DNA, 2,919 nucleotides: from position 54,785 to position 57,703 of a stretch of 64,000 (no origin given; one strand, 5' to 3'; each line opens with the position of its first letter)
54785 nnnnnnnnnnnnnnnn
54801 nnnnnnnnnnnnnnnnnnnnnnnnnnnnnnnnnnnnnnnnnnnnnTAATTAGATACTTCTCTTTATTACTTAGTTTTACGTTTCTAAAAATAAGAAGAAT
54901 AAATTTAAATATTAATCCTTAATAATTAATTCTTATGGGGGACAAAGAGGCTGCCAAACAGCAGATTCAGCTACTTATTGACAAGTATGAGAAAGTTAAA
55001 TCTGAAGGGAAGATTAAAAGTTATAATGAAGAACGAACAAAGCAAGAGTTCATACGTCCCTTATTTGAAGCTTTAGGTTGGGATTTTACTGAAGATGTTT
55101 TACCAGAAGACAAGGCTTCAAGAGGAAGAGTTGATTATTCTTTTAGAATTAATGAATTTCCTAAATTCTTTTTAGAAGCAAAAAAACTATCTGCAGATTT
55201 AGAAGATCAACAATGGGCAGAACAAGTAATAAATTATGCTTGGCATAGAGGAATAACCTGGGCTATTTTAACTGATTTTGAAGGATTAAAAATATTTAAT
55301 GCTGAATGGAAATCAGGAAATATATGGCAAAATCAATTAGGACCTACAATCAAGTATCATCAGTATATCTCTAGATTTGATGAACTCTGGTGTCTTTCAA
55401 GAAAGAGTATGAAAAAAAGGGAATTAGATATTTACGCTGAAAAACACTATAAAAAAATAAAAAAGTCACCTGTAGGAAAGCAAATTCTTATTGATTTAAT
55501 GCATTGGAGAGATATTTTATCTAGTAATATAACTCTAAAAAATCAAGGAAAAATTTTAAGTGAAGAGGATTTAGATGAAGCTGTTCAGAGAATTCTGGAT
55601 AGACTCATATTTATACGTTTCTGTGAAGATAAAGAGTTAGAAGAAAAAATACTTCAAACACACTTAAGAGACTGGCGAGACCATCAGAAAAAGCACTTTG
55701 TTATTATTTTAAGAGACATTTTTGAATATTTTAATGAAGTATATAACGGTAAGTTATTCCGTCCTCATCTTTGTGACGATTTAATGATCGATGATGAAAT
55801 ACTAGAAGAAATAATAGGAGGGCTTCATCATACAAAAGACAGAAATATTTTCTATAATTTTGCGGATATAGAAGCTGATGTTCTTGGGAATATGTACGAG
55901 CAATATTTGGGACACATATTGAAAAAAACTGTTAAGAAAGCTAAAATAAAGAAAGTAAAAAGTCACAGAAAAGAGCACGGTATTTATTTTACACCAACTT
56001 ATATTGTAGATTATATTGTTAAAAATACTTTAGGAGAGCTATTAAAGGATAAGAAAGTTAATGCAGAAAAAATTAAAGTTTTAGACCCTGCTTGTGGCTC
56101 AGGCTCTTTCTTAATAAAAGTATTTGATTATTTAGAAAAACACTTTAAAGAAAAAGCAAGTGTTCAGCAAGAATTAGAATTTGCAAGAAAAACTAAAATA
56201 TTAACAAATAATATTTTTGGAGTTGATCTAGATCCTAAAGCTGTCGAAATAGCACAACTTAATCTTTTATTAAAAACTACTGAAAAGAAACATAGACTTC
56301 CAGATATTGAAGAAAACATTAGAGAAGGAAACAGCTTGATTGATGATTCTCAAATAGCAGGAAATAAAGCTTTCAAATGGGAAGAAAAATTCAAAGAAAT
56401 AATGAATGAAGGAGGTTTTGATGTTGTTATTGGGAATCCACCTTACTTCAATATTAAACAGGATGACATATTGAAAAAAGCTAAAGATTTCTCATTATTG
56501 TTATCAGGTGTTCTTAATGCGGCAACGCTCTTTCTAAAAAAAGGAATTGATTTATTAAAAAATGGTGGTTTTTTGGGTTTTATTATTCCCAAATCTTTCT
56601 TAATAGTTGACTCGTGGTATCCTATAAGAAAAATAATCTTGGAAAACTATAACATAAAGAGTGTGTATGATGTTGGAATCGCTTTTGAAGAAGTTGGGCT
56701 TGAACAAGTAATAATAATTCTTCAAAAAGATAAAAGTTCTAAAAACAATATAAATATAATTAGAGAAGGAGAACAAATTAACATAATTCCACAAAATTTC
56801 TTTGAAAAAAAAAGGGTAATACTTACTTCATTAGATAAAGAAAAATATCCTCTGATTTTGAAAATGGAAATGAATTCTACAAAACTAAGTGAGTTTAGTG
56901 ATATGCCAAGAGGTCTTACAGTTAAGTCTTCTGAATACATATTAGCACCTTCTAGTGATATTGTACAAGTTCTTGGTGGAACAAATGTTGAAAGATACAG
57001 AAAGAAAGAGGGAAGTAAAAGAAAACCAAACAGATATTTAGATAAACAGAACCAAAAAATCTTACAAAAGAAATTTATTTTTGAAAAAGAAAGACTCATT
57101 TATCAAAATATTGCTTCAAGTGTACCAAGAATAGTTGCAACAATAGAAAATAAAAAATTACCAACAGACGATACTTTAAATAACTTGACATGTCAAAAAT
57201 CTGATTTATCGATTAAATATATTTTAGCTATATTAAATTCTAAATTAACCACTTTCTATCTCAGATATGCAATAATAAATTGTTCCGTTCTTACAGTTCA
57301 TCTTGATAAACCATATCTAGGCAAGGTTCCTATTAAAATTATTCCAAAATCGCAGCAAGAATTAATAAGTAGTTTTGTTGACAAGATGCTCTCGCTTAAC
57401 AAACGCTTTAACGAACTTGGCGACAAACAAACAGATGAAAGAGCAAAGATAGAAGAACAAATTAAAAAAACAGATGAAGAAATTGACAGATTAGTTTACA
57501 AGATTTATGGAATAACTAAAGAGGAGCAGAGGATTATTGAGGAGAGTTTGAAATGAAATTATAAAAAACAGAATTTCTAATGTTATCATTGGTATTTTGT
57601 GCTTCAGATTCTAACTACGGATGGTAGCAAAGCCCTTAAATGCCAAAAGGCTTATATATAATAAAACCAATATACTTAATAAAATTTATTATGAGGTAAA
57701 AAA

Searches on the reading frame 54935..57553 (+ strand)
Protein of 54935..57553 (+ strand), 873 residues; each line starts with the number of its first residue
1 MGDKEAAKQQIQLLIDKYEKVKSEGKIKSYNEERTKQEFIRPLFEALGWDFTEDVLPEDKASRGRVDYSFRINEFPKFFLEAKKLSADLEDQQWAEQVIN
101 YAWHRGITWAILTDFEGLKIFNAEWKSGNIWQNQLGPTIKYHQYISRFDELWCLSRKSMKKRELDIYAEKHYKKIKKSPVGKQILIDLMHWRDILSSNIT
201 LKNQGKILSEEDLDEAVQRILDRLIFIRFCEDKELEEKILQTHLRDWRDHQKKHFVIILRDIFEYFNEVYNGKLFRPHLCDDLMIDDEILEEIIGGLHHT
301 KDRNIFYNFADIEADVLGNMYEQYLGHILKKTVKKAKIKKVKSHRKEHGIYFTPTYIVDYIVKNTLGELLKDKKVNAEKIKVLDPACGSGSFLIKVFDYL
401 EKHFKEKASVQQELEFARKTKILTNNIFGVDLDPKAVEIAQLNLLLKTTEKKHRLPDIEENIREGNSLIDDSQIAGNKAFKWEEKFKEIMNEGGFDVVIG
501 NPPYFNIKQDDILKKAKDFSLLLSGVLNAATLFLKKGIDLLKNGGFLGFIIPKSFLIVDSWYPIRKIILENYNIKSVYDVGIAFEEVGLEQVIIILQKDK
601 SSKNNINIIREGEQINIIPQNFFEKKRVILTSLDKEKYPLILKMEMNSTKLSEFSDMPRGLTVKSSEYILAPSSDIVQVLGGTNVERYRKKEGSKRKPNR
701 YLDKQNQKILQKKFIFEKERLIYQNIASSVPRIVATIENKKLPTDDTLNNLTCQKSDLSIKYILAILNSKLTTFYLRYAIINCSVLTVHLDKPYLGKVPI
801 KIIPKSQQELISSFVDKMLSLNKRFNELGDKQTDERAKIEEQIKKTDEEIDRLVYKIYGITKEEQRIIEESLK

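Call 3: search_protein_families(library=pfam, proteins=[window:54935-57553:+], max_evalue=1)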
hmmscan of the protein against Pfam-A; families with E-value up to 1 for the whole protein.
window:54935-57553:+ (873 aa): 11 families
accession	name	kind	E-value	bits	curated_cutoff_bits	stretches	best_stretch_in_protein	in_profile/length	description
PF07669.17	Eco57I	-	1.7e-37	129.6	25.3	1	425-580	1-165/171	Eco57I restriction-modification methylase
PF02384.22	N6_Mtase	-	4e-29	102.4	20.4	1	314-673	3-300/311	N-6 DNA Methylase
PF20473.4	MmeI_Mtase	-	1.7e-15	57.4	27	1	374-515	15-156/259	MmeI, DNA-methyltransferase domain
PF12950.13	TaqI_C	-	5.1e-15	56.2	26.5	1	678-800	2-118/118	TaqI-like C-terminal specificity domain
PF01170.24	UPF0020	-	1e-06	29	22.3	1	381-446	31-98/197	RMKL-like, methyltransferase domain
PF04313.20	HSDR_N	-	3.2e-06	27.6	25.1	2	62-126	124-195/198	Type I restriction enzyme R protein N terminus (HSDR_N)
PF20465.4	MmeI_hel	-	0.0046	18.1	27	1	216-269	2-57/75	MmeI, helicase spacer domain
PF13847.12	Methyltransf_31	-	0.0059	16.7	27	1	379-443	4-47/145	Methyltransferase domain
PF23525.1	Methyltransf_36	-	0.0076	15.9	27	1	363-407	25-69/268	AprA MT2-like domain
PF11599.14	AviRa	-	0.065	13.1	25.7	0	419-450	74-103/232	RRNA methyltransferase AviRa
PF06325.19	PrmA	-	0.11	12.3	22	1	423-455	183-215/296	Ribosomal protein L11 methyltransferase (PrmA)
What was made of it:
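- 54935..57556 (+): Neighbour, not part of the unit: a type IIG restriction-modification enzyme (873 aa). It sits behind an 86-nt AT-rich spacer and probably has its own promoter. Pfam Eco57I 1.7e-37, N6_Mtase 4e-29, TaqI_C 5e-15 (call 3).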

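Call 4: search_protein_families(library=padloc, proteins=[window:54935-57553:+], max_evalue=1)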
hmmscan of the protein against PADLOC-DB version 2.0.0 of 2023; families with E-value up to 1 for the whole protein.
window:54935-57553:+ (873 aa): 75 families (the best 25 are shown)
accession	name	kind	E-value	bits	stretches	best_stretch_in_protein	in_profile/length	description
PDLC03604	REase_MTase_IIG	-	6.4e-111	370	2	7-655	6-701/1011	Type IIG restriction enzyme-methyltransferase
PDLC03348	MTase_II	-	1.8e-52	176.9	1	342-869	214-709/727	Type II methyltransferase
PDLC03609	REase_MTase_IIG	-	9.1e-48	160.8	3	380-616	437-681/1066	Type IIG restriction enzyme-methyltransferase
PDLC03335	MTase_II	-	9.6e-35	118.3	1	287-614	24-320/607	Type II methyltransferase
PDLC02525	PglX|PglXI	-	9e-34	115.1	3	375-455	280-356/607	PglX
PDLC02521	PglX|PglXI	-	1.1e-33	114.4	3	370-456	299-381/1174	PglX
PDLC03612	REase_MTase_IIG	-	1.5e-33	114.1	3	716-870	1104-1245/1247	Type IIG restriction enzyme-methyltransferase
PDLC03629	REase_MTase_IIG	-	1.3e-28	97.3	1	316-595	347-685/1182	Type IIG restriction enzyme-methyltransferase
PDLC03600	REase_MTase_IIG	-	8.8e-28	94.8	3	370-455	292-373/1205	Type IIG restriction enzyme-methyltransferase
PDLC02529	PglX|PglXI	-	1.6e-26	90.3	1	219-555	67-424/1189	PglX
PDLC03630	REase_MTase_IIG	-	2e-25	86.8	3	344-448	366-470/1100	Type IIG restriction enzyme-methyltransferase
PDLC04134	mad2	-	4.6e-25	86.4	1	31-603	4-450/492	mads_2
PDLC02523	PglX|PglXI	-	1.3e-22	77.5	2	336-451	296-409/1428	PglX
PDLC03338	MTase_II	-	1.4e-22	78.1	1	343-602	124-354/604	Type II methyltransferase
PDLC02641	DrmMI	-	3.5e-22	76.2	3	370-455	294-375/1161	DrmMI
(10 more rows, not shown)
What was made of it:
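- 54935..57556 (+): PADLOC REase_MTase_IIG 6e-111 (call 4).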

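Call 5: search_protein_families(library=ncbifam, proteins=[window:54935-57553:+], max_evalue=1)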
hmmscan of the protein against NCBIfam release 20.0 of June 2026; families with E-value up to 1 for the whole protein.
window:54935-57553:+ (873 aa): 10 families
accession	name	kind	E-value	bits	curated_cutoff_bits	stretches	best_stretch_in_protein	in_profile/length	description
NF033452.1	BREX_1_MTaseX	exception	8.8e-40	136.4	500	4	371-459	306-390/1210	BREX-1 system adenine-specific DNA-methyltransferase PglX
NF033455.1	BREX_6_MTaseX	exception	1.6e-28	98.9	900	2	376-450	326-402/1319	BREX-6 system adenine-specific DNA-methyltransferase PglX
TIGR02987.1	met_A_Alw26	exception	2.2e-25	89.4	353.5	2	346-511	1-129/523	Alw26I/Eco31I/Esp3I family type II restriction adenine-specific DNA-methyltransferase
NF033451.1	BREX_2_MTaseX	equivalog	5.9e-23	80.6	400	1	224-512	67-376/1185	BREX-2 system adenine-specific DNA-methyltransferase PglX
NF047738.1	antiphage_MADS2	equivalog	6.3e-21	74.3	720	1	344-598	306-566/654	methylation-associated defense system DNA methyltransferase MAD2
NF033454.1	BREX_5_MTaseX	exception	7.6e-21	73.4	900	3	378-450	301-370/1404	BREX-5 system adenine-specific DNA-methyltransferase PglX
TIGR00497.1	hsdM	equivalog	4e-08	32.4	242.75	1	345-609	196-428/515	type I restriction-modification system subunit M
TIGR03534.1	RF_mod_PrmC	equivalog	5.4e-06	26.1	199.1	1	366-513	81-175/253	peptide chain release factor N(5)-glutamine methyltransferase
NF011529.0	PRK14968.1-3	equivalog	0.00031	20.2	162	1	480-589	86-191/198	putative methyltransferase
TIGR00537.1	hemK_rel_arch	hypoth_equivalog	0.0076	16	87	0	492-519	80-107/179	HemK2/MTQ2 family protein methyltransferase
